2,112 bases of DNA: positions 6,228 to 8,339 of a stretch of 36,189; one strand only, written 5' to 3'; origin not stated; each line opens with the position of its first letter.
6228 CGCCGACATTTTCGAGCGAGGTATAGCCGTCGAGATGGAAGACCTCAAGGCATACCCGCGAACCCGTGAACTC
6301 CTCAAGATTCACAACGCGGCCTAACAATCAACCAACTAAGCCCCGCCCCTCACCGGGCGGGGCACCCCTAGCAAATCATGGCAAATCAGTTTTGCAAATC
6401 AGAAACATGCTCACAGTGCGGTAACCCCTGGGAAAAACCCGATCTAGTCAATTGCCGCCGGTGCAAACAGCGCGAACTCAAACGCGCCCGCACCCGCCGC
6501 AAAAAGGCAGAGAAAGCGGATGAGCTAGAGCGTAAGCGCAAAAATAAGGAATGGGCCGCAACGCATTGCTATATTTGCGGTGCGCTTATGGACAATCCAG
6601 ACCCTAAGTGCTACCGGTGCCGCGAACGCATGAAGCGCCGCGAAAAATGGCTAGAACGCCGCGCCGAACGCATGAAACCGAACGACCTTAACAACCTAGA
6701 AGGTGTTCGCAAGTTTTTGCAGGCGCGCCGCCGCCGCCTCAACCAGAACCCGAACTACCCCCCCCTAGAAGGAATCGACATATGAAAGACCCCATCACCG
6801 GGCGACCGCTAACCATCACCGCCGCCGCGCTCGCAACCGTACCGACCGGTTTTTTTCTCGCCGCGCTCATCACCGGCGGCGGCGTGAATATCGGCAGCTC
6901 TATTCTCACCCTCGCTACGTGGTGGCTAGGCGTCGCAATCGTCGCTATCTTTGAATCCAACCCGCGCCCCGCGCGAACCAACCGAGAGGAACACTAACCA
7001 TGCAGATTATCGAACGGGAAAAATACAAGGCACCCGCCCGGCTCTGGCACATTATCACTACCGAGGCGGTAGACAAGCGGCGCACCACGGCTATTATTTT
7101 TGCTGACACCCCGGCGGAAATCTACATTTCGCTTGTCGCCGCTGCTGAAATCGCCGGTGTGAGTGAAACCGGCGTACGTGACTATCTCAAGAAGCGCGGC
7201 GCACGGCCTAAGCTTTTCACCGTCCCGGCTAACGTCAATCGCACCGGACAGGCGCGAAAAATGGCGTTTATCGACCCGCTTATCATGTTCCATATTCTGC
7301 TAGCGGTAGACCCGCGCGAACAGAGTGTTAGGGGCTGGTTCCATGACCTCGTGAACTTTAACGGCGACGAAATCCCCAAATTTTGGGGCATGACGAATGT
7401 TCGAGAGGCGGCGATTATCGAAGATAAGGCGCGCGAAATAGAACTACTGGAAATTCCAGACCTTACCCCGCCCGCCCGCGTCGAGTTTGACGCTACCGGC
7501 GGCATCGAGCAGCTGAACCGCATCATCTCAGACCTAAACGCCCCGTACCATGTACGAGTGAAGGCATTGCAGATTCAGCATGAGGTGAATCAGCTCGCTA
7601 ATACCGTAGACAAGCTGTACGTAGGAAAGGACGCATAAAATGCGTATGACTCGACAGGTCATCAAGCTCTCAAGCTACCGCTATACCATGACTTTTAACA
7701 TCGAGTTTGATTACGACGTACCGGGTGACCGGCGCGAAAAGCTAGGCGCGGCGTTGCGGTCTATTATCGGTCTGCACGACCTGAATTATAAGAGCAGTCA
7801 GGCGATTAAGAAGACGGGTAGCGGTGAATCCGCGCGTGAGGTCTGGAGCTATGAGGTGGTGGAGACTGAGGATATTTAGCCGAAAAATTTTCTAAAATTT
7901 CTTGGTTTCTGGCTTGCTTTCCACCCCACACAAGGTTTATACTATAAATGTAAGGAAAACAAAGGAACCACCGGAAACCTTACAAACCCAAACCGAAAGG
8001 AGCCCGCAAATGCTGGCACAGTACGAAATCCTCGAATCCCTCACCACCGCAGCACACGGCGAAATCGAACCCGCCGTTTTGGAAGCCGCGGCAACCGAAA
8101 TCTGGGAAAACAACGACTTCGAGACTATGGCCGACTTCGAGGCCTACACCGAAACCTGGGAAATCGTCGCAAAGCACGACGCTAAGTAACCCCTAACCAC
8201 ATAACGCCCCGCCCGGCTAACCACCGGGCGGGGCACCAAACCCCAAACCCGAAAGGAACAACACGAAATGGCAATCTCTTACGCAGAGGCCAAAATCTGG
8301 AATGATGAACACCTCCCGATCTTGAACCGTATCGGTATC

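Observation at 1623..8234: Four self-contained early 'moron-like' transcription units built from one duplicated promoter cassette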

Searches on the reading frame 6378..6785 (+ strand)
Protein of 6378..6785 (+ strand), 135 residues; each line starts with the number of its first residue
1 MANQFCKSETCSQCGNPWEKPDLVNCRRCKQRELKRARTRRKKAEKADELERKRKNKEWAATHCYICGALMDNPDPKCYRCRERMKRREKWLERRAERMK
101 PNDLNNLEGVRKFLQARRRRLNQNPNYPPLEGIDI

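Call 13: search_protein_families(library=pfam, proteins=[window:6378-6785:+], max_evalue=0.01)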
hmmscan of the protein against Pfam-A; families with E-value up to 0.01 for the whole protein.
window:6378-6785:+ (135 aa): 1 family
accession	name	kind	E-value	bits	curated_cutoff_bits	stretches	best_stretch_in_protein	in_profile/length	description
PF18912.6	DZR_2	-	0.0092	16.2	27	0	63-87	9-33/56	Double zinc ribbon domain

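Call 27: search_protein_families(library=phrogs, proteins=[window:6378-6785:+], max_evalue=0.01)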
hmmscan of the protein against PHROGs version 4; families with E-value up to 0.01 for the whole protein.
window:6378-6785:+ (135 aa): 0 families

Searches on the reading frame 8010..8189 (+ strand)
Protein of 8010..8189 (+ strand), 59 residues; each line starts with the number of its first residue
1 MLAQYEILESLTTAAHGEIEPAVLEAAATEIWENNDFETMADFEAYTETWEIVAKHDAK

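Call 13: search_protein_families(library=pfam, proteins=[window:8010-8189:+], max_evalue=0.01)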
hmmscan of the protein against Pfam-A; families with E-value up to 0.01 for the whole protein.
window:8010-8189:+ (59 aa): 0 families

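Call 27: search_protein_families(library=phrogs, proteins=[window:8010-8189:+], max_evalue=0.01)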
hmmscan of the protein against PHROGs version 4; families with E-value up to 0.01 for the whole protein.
window:8010-8189:+ (59 aa): 0 families

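Call 69: search_solved_structures(query=window:8010-8189:+, max_evalue=1)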
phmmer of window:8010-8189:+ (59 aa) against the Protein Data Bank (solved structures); distinct sequences matched with E-value up to 1: 1.
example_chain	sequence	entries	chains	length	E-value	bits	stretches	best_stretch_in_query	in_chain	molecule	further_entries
5lu3_A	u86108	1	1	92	0.58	14.2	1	24-52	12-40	Glycoside hydrolase family 12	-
